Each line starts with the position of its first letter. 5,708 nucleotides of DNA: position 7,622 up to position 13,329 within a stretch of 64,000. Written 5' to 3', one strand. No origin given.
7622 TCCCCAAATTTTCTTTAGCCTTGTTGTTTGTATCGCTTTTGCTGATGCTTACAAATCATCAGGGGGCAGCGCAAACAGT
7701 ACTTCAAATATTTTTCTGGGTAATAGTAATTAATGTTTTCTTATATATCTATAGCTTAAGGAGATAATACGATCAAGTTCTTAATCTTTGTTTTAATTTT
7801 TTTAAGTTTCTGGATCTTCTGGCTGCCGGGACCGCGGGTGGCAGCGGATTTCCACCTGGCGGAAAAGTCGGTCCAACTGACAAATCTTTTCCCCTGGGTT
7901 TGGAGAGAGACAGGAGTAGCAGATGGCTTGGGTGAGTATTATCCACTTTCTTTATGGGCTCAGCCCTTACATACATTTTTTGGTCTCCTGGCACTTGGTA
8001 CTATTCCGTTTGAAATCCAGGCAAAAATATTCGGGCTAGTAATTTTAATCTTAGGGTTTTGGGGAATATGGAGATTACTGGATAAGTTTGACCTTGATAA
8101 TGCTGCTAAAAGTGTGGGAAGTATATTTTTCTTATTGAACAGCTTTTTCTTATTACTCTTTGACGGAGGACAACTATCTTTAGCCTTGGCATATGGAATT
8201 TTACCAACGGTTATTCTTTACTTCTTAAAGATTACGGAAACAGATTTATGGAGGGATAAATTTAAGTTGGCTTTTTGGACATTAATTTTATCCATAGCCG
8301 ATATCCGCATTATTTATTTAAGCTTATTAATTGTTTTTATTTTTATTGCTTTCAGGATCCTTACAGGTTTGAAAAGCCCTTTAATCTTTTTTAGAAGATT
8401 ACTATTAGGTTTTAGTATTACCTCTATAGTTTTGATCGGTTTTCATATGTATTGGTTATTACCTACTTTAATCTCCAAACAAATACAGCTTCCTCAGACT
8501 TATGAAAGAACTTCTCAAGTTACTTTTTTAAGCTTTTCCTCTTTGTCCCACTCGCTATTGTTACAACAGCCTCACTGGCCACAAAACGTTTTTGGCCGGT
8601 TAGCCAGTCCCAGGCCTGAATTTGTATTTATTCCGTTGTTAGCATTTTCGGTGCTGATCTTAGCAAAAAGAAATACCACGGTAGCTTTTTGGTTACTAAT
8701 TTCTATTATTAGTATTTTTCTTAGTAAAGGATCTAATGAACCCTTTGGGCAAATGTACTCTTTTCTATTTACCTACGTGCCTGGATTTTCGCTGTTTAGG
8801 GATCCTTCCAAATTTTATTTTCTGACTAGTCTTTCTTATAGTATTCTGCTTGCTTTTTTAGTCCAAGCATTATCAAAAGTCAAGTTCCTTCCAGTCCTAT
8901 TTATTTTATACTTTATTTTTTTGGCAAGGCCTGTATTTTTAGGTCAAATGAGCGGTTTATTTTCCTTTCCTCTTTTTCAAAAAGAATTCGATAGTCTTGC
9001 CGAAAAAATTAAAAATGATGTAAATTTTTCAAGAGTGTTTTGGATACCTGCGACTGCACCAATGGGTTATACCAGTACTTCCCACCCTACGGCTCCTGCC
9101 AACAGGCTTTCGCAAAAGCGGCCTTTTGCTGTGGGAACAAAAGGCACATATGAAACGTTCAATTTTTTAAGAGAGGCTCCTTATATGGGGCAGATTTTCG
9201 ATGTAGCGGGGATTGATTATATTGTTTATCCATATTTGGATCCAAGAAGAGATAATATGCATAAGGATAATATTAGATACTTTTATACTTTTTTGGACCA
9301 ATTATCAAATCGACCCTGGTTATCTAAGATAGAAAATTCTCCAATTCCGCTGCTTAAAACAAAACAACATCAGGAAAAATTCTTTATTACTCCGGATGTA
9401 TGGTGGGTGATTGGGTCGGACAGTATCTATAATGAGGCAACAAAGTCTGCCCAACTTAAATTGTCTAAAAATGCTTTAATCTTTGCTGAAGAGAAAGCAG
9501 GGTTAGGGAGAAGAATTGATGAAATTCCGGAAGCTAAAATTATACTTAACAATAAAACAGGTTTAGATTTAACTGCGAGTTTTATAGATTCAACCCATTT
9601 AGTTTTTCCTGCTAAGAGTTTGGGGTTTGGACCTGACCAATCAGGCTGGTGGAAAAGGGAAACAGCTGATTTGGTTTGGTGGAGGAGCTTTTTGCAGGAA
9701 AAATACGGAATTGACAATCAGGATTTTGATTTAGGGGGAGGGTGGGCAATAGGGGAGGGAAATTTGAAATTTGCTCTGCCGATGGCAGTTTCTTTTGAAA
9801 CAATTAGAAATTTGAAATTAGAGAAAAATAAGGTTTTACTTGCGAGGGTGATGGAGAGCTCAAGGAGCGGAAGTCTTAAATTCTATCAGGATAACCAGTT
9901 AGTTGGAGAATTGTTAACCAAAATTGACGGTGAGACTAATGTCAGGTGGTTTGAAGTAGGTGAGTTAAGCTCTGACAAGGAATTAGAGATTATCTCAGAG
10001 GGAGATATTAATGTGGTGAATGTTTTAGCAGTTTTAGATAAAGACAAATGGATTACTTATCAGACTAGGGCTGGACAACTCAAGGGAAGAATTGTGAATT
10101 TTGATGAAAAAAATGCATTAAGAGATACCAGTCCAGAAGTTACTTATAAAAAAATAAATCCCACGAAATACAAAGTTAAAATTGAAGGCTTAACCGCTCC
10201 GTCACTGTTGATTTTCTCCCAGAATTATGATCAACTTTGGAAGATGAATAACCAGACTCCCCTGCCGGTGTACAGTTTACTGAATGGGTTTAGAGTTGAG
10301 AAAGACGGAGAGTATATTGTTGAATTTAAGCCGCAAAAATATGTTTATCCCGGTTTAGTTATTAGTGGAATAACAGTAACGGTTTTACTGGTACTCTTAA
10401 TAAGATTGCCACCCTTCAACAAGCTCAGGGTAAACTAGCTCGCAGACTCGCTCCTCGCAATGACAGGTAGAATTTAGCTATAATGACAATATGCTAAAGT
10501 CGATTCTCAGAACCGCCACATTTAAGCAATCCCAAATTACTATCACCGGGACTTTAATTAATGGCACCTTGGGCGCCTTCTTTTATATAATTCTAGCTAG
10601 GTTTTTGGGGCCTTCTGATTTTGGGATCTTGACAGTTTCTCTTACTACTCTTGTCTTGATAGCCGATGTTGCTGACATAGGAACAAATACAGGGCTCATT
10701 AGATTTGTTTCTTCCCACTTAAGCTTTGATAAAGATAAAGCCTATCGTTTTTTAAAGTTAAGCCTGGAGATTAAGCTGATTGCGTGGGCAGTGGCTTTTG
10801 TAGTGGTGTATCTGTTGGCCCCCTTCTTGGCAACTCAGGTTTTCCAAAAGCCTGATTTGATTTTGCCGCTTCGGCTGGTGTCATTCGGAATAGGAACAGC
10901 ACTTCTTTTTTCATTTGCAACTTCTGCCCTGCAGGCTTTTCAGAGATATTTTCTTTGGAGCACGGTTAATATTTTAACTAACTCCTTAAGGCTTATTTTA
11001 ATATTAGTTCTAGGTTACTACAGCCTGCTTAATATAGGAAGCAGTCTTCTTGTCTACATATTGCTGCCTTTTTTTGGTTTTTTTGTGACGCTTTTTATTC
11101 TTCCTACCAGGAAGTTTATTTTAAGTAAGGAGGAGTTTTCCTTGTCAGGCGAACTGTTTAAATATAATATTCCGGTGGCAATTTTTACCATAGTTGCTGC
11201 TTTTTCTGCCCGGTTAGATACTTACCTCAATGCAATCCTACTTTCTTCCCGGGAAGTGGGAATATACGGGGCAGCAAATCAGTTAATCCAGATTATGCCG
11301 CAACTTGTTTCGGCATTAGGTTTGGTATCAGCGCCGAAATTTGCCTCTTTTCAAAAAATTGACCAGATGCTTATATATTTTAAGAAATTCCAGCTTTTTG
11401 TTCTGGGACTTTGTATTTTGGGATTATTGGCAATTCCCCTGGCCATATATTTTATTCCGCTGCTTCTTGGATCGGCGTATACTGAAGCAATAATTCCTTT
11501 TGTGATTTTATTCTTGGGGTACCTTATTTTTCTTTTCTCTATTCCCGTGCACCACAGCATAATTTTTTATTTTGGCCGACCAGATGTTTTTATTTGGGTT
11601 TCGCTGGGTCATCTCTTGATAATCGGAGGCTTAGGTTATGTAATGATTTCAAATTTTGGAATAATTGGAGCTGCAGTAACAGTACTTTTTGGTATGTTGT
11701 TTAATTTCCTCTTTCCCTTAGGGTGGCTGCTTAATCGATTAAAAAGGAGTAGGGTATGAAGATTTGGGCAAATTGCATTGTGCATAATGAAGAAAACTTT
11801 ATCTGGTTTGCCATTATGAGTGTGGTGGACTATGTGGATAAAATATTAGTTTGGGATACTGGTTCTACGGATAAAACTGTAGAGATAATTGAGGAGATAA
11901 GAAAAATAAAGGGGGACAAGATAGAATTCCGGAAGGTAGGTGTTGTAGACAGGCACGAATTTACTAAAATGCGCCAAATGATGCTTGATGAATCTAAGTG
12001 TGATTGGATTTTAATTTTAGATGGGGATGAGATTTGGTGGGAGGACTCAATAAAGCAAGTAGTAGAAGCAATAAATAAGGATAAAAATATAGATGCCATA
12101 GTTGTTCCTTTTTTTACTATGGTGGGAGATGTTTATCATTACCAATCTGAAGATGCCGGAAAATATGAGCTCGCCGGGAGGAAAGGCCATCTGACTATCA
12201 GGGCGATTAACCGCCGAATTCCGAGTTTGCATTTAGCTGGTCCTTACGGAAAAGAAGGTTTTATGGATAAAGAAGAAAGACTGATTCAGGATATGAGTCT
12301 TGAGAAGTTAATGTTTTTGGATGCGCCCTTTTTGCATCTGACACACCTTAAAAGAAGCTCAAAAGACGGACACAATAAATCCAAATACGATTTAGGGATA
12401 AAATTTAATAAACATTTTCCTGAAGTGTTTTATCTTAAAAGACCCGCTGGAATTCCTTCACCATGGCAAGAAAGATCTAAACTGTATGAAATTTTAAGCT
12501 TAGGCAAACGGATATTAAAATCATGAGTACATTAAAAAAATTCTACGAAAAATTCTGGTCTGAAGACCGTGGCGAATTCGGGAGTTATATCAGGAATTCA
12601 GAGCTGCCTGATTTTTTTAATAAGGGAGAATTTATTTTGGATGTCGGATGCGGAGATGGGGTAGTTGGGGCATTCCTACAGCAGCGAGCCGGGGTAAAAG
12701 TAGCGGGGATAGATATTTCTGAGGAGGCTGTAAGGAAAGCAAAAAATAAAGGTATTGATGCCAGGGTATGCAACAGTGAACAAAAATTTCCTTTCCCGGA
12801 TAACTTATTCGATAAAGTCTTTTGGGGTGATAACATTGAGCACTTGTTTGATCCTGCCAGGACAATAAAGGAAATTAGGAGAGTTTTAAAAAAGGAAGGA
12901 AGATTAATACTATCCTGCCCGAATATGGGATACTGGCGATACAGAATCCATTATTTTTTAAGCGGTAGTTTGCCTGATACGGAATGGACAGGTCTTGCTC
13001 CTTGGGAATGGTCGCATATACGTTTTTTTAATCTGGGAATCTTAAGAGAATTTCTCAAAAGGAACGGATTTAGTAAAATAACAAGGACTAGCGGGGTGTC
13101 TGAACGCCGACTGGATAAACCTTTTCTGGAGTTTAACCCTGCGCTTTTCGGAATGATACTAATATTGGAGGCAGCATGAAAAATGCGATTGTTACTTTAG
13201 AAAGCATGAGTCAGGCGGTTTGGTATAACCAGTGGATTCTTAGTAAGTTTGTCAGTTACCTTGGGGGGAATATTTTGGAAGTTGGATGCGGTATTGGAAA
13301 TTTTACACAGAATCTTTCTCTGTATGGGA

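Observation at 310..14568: Triplicated YfhO-like GT-C giants, each next to a GtrA-sized 4-TM protein, plus a GtrB/CsbB-like GT2: a multiplied three-component extracytoplasmic glycosylation system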

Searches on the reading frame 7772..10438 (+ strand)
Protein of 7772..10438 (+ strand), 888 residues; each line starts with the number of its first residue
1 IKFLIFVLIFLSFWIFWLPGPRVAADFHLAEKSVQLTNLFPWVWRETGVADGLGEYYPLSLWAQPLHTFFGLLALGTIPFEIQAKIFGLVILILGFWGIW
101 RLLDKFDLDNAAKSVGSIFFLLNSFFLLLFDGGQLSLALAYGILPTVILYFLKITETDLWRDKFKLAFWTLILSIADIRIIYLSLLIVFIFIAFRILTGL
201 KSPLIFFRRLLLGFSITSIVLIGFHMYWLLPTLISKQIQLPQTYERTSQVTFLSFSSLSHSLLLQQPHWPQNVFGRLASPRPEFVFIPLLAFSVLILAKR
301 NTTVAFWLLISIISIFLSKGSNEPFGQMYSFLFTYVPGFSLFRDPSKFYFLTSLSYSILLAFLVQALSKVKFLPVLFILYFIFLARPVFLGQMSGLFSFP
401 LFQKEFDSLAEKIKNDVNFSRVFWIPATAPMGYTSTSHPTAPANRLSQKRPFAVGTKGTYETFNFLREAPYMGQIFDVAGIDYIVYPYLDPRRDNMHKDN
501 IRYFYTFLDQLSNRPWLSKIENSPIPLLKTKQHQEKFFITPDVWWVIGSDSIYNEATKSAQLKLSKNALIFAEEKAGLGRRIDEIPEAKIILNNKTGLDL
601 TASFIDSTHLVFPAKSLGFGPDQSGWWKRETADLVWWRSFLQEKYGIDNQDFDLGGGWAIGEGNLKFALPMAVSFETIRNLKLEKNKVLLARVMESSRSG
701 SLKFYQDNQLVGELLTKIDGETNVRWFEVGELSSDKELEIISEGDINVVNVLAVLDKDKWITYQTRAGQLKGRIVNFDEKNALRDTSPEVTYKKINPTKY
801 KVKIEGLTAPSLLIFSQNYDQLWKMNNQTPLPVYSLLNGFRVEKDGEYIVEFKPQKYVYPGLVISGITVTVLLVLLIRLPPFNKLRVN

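Call 4: search_protein_families(library=pfam, proteins=[window:7838-10438:+], max_evalue=0.1)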
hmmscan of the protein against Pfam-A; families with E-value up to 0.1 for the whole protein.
window:7838-10438:+ (866 aa): 0 families

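Call 5: search_protein_families(library=ncbifam, proteins=[window:7838-10438:+], max_evalue=0.1)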
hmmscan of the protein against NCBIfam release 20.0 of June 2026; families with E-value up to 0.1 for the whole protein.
window:7838-10438:+ (866 aa): 1 family
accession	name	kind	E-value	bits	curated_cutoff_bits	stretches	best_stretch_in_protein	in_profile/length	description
NF053599.1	transp_MmpA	equivalog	6.6e-12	44.8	210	2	263-365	257-362/543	MmpA family trehalose lipid delivery protein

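Call 13: search_solved_structures(query=window:7772-10438:+, max_evalue=10, show_alignments=1)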
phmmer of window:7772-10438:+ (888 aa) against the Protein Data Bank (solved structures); distinct sequences matched with E-value up to 10: 1.
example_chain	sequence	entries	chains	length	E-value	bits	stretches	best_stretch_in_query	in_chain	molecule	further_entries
7q21_F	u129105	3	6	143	0.13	13.5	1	37-94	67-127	Cytochrome c oxidase polypeptide 4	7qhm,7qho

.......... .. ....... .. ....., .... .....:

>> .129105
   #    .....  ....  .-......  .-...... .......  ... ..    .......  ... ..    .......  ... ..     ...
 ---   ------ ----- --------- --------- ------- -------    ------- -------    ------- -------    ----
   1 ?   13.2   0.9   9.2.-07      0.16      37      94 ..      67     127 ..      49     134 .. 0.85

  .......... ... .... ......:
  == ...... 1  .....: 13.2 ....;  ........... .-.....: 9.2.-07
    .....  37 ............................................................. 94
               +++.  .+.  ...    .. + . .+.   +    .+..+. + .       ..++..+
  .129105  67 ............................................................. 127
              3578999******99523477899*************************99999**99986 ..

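Call 74: search_protein_families(library=pfam, proteins=[window:7772-10438:+], max_evalue=0.1)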
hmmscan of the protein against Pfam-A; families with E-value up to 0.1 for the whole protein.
window:7772-10438:+ (888 aa): 0 families

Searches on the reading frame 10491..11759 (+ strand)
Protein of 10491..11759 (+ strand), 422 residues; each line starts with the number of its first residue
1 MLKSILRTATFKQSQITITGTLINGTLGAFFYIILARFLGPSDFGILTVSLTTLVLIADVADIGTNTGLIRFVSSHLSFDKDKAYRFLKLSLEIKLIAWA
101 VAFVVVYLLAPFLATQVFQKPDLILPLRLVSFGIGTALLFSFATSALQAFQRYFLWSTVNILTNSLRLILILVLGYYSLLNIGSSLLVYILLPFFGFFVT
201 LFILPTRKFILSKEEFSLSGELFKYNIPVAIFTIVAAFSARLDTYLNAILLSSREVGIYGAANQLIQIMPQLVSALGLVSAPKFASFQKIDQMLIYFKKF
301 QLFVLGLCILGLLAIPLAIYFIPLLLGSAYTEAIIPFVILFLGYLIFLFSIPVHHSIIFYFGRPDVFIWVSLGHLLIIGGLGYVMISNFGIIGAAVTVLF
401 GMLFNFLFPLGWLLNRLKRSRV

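Call 4: search_protein_families(library=pfam, proteins=[window:10491-11759:+], max_evalue=0.1)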
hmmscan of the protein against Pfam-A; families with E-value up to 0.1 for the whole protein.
window:10491-11759:+ (422 aa): 2 families
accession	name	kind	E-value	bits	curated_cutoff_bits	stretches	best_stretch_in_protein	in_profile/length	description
PF01943.22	Polysacc_synt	-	1.8e-19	70.7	28.2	1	15-287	6-273/274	Polysaccharide biosynthesis protein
PF13440.11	Polysacc_synt_3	-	1.3e-14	54.6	23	1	34-334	1-292/293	Polysaccharide biosynthesis protein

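Call 5: search_protein_families(library=ncbifam, proteins=[window:10491-11759:+], max_evalue=0.1)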
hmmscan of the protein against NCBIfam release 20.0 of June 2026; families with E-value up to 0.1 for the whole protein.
window:10491-11759:+ (422 aa): 2 families
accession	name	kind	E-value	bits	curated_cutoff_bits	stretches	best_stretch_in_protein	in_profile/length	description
NF007773.0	PRK10459.1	equivalog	7.9e-07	28.4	273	1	17-409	14-398/492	MOP flippase family protein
TIGR02900.1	spore_V_B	equivalog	0.0001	21.2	372.3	1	11-408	2-426/488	stage V sporulation protein B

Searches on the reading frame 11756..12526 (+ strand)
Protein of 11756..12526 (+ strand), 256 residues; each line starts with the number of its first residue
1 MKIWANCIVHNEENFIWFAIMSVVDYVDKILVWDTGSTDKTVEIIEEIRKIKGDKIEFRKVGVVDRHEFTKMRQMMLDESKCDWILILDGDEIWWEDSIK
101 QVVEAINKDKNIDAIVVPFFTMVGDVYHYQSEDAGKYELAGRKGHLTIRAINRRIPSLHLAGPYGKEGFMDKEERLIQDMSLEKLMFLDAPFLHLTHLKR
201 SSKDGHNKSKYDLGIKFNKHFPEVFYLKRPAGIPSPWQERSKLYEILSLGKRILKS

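Call 25: search_protein_families(library=pfam, proteins=[window:11756-12526:+], max_evalue=0.01)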
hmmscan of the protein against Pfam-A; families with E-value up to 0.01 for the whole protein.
window:11756-12526:+ (256 aa): 4 families
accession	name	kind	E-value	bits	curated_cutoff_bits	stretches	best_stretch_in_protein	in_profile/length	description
PF00535.33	Glycos_transf_2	-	3.3e-15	56.9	23.3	1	8-132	5-130/168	Glycosyl transferase family 2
PF13704.12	Glyco_tranf_2_4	-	1.2e-05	26.1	27.5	1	26-98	17-88/98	Glycosyl transferase family 2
PF10111.15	Glyco_tranf_2_2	-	0.00012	22.1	27.3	1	15-134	14-131/276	Glycosyltransferase like family 2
PF13641.12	Glyco_tranf_2_3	-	0.0013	19.3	27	1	35-116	38-120/230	Glycosyltransferase like family 2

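Call 90: search_solved_structures(query=window:11756-12526:+, max_evalue=0.001)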
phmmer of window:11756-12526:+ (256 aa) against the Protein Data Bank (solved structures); distinct sequences matched with E-value up to 0.001: 3.
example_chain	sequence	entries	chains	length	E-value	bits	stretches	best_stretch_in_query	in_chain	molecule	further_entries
22ao_A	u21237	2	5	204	5.8e-07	32.5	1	5-111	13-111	GmaR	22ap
7msp_A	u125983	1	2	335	2e-05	27.4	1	5-127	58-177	SPbeta prophage-derived glycosyltransferase SunS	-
7msn_A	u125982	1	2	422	4e-05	26.5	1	5-126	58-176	SPbeta prophage-derived glycosyltransferase SunS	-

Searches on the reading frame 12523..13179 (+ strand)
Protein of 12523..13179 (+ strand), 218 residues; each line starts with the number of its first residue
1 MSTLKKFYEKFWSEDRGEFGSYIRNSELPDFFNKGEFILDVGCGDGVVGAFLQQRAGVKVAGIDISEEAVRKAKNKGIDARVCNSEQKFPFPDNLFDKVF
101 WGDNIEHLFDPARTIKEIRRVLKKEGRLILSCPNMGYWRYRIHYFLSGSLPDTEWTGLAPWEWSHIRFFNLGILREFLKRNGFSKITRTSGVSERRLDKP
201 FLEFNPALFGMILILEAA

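Call 25: search_protein_families(library=pfam, proteins=[window:12523-13179:+], max_evalue=0.01)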
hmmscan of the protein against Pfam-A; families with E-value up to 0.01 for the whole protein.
window:12523-13179:+ (218 aa): 14 families
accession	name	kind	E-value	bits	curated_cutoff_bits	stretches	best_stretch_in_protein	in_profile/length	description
PF07021.18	MetW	-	4.1e-21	75.9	21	1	31-211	10-187/193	Methionine biosynthesis protein MetW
PF08241.18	Methyltransf_11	-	9.8e-21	74.6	21.2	1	39-130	1-95/95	Methyltransferase domain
PF13847.12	Methyltransf_31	-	1e-17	64.6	27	1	34-134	3-113/145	Methyltransferase domain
PF13649.12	Methyltransf_25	-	1.8e-17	64.2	27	1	38-126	1-97/97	Methyltransferase domain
PF13489.12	Methyltransf_23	-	9.8e-17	61.6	27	1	28-185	16-161/164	Methyltransferase domain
PF08242.18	Methyltransf_12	-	1e-12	49.1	30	1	39-128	1-98/98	Methyltransferase domain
PF01209.24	Ubie_methyltran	-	4.3e-08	33.2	20.1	1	34-129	47-150/233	ubiE/COQ5 methyltransferase family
PF03141.22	Methyltransf_29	-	1.1e-07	31.2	23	1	36-135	119-222/506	Putative S-adenosyl-L-methionine-dependent methyltransferase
PF05175.20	MTS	-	2.8e-06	27.5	23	1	13-76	12-74/170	Methyltransferase small domain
PF02353.26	CMAS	-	1.2e-05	25.2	27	1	33-131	61-165/273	Mycolic acid cyclopropane synthetase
PF06325.19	PrmA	-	0.00037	20.5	22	1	31-76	158-203/296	Ribosomal protein L11 methyltransferase (PrmA)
PF01555.25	N6_N4_Mtase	-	0.00079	19.9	26.7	0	32-74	179-220/221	DNA methylase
PF13679.12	Methyltransf_32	-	0.001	19.5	27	1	34-76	25-72/143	Methyltransferase domain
PF08003.17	Methyltransf_9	-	0.0016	17.9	23.8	1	34-131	115-218/315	Protein of unknown function (DUF1698)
